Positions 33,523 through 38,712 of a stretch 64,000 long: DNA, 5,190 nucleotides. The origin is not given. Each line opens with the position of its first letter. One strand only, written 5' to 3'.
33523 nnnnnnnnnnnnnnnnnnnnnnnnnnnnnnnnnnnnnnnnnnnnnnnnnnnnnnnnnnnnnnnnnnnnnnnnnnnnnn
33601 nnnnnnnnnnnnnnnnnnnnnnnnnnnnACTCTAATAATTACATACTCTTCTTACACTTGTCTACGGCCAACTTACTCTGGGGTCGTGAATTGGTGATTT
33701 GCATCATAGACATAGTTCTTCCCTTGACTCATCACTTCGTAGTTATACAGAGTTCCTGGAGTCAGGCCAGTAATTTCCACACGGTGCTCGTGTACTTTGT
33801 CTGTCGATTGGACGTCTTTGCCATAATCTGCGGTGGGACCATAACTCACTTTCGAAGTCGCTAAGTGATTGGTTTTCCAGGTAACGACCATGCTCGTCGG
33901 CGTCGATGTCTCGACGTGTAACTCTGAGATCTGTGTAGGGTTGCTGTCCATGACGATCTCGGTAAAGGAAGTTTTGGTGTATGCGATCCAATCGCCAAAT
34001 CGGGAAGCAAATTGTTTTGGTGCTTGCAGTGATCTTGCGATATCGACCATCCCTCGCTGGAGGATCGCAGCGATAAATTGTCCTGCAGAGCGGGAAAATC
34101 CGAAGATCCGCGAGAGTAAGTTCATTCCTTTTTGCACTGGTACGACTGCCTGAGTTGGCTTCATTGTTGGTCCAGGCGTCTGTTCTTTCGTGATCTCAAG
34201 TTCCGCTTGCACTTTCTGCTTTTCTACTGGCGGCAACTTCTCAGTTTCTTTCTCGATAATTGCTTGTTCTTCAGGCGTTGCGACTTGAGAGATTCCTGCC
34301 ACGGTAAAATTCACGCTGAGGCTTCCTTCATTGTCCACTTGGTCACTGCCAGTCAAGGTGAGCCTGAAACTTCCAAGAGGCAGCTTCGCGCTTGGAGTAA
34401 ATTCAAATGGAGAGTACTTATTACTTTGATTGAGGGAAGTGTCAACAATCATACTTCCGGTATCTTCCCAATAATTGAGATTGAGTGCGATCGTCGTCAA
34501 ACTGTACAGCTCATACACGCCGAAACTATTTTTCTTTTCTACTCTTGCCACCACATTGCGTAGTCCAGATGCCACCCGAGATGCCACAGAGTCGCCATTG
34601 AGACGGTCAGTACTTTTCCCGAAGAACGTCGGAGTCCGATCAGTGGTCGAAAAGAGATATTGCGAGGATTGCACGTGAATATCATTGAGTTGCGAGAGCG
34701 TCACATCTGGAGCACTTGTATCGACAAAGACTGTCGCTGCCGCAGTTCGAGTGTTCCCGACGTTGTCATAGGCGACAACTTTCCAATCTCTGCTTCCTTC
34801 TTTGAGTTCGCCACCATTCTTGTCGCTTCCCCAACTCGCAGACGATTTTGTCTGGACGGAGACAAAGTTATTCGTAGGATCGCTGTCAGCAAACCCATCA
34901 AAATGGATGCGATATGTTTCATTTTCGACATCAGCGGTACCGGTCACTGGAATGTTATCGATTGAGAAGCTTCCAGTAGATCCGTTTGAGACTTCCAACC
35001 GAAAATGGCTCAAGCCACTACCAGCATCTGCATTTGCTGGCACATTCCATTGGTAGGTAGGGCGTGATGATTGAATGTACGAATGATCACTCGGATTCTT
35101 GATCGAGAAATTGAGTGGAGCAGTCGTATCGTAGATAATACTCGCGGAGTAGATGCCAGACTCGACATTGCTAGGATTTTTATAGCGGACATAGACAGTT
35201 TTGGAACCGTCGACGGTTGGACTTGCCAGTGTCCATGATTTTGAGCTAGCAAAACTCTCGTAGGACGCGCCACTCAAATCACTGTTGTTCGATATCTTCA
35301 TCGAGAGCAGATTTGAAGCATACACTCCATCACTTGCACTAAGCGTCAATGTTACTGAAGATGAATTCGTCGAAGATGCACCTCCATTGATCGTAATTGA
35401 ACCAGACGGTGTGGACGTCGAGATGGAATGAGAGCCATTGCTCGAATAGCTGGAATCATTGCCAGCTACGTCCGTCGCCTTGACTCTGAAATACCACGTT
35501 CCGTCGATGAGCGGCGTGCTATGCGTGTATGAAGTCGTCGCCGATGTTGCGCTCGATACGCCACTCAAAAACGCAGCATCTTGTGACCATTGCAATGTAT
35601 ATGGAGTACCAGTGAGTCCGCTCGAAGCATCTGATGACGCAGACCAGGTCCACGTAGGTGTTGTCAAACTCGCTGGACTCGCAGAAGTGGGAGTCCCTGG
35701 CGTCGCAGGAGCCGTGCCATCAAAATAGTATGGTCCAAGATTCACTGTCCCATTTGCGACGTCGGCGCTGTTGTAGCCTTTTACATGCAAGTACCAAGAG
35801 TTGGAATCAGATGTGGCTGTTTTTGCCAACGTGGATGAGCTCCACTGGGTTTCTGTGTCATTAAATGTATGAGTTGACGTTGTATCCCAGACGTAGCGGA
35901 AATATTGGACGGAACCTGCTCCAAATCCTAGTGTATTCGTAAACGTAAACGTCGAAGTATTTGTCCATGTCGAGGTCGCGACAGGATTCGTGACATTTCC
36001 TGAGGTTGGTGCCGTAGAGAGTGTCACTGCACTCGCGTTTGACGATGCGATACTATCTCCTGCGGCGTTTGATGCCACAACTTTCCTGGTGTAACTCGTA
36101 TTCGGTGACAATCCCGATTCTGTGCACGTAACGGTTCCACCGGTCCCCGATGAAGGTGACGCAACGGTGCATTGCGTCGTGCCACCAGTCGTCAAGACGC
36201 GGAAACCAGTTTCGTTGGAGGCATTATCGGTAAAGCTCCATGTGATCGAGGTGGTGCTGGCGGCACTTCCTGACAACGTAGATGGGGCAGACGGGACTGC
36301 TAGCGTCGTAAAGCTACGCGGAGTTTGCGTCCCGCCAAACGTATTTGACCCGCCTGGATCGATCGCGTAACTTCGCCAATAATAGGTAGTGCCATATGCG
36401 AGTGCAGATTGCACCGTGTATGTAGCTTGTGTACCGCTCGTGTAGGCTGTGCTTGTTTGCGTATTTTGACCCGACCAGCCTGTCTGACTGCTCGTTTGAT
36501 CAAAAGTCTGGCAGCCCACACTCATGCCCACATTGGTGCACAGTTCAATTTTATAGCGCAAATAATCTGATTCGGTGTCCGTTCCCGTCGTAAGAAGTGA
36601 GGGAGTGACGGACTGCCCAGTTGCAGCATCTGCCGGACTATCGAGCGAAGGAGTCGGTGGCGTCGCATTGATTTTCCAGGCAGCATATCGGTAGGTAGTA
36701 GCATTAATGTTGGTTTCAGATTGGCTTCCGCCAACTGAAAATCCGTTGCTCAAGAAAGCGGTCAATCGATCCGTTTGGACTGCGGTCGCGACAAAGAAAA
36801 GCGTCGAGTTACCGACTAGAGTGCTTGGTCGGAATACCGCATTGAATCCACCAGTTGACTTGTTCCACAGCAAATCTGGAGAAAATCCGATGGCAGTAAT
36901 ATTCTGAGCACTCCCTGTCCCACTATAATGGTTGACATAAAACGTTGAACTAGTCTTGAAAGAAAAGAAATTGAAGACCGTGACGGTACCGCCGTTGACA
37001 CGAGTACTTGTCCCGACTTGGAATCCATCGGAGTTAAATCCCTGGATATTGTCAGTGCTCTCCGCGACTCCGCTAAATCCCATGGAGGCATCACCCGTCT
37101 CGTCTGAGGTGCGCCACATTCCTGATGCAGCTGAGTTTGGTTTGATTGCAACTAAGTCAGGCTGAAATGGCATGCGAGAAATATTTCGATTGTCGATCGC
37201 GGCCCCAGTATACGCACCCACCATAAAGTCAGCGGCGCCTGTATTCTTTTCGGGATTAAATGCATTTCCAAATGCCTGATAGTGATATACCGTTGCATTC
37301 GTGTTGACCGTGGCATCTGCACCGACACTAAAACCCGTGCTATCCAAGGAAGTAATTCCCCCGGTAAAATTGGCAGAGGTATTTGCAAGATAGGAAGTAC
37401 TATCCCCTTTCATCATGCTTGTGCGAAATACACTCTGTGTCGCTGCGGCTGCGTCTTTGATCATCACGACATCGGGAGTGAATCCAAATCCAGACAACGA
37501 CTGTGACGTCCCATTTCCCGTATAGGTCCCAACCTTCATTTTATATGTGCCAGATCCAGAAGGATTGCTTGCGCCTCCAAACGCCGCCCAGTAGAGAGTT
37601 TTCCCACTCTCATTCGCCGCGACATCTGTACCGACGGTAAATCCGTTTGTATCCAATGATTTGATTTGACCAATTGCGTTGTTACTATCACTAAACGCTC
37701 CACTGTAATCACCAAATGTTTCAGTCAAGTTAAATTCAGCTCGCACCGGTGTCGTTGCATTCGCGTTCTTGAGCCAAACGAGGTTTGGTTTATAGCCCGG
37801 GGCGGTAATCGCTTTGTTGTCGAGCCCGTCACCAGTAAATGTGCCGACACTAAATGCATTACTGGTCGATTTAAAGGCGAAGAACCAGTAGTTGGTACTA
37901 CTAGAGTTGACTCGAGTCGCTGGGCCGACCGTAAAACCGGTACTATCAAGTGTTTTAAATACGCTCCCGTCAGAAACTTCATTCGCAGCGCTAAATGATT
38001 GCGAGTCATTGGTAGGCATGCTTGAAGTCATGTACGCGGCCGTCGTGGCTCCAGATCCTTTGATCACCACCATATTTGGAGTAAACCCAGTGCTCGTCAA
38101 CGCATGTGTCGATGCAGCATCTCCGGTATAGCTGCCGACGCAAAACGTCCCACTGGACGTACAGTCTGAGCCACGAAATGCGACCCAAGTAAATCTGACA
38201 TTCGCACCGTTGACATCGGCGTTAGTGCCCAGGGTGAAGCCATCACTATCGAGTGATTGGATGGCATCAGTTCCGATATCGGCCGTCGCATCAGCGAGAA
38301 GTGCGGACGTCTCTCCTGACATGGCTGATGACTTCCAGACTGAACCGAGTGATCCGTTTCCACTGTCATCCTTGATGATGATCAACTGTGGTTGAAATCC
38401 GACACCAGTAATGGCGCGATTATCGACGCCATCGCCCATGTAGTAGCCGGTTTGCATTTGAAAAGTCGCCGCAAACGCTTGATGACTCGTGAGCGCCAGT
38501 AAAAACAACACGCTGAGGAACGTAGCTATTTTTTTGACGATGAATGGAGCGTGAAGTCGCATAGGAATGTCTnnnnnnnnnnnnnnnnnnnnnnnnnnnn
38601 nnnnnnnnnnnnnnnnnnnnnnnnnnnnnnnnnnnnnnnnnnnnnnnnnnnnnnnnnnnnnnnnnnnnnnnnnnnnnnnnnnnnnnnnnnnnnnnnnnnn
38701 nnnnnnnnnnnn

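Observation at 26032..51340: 25-kb single-strand array of secreted hydrolase and adhesin megaproteins, with a sixfold expansion of purple-acid-phosphatase-like metallophosphatase domains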

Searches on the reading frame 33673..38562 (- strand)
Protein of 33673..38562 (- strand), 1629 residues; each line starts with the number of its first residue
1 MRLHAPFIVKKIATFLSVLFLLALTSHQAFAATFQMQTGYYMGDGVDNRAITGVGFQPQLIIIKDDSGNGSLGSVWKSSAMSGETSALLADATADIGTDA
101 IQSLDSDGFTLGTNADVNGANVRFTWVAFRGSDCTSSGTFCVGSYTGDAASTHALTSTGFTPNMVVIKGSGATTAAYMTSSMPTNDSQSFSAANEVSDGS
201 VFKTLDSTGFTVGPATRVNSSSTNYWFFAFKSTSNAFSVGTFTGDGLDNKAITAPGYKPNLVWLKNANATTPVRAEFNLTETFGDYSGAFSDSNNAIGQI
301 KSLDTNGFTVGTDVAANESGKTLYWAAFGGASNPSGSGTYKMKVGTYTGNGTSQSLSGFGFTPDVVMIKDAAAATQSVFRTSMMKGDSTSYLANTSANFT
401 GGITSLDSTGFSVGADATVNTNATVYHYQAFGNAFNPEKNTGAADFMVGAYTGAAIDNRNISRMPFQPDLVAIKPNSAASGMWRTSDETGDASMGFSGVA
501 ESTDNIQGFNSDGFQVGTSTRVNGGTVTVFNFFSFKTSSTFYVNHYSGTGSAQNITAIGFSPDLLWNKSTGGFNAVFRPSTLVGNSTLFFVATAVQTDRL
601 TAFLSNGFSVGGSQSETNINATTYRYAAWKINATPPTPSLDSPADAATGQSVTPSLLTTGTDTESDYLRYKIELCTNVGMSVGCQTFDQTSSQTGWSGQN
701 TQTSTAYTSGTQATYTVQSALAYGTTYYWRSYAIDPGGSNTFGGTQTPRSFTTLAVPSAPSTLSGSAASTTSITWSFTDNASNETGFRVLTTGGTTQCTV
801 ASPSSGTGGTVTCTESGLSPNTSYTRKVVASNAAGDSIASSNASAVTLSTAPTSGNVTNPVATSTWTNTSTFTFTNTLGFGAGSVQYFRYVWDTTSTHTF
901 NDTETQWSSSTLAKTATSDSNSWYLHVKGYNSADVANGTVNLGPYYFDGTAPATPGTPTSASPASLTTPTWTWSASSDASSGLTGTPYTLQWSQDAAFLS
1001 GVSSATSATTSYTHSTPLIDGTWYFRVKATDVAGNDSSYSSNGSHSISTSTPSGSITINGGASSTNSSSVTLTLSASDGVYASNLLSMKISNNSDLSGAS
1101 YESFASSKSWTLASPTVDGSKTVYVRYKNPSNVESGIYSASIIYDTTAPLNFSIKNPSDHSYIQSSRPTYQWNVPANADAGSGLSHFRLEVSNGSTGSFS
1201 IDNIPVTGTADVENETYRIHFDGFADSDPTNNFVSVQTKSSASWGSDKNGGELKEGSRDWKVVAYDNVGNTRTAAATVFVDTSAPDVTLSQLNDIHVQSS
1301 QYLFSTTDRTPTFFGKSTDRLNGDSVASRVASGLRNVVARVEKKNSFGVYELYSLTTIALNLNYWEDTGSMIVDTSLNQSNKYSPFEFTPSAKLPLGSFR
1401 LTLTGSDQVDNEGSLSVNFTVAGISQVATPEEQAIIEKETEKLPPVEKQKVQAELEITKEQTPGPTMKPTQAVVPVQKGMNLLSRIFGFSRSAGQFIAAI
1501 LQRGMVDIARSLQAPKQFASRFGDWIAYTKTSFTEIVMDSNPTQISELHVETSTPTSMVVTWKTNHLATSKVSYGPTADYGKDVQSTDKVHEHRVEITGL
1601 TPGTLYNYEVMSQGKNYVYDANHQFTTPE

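Call 3: search_protein_families(library=pfam, proteins=[window:33673-38562:-], max_evalue=0.01)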
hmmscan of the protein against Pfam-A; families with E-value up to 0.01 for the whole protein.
window:33673-38562:- (1629 aa): 4 families
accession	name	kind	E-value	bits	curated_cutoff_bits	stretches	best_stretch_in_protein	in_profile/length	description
PF24299.1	DUF7483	-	3.4e-32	112.3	27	5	537-632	2-103/330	Domain of unknown function (DUF7483)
PF00041.27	fn3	-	5.6e-11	42.9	25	2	758-844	1-81/84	Fibronectin type III domain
PF16656.11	Pur_ac_phosph_N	-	3e-10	41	30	1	1548-1627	6-93/93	Purple acid Phosphatase, N-terminal domain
PF19077.6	Big_13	-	0.0037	18.1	27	1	1002-1040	56-94/102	Bacterial Ig-like domain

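Call 33: search_protein_families(library=ncbifam, proteins=[window:33673-38562:-], max_evalue=0.01)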
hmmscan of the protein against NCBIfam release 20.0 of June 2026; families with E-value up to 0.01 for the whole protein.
window:33673-38562:- (1629 aa): 0 families

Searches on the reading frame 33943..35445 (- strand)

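Call 16: search_protein_families(library=pfam, proteins=[window:33943-35445:-], max_evalue=1)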
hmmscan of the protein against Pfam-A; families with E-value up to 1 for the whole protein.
seq(501 aa): 4 families
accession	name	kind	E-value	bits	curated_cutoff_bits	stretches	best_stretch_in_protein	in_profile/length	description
PF19077.6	Big_13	-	8.9e-05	23.4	27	1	191-243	50-102/102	Bacterial Ig-like domain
PF13285.11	DUF4073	-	0.018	15.1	28.8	1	75-98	127-150/157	Domain of unknown function (DUF4073)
PF10989.13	DUF2808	-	0.021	15.3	25.3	1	123-201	19-97/146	Protein of unknown function (DUF2808)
PF02494.22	HYR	-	0.11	13.3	21.7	0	170-239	17-79/81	HYR domain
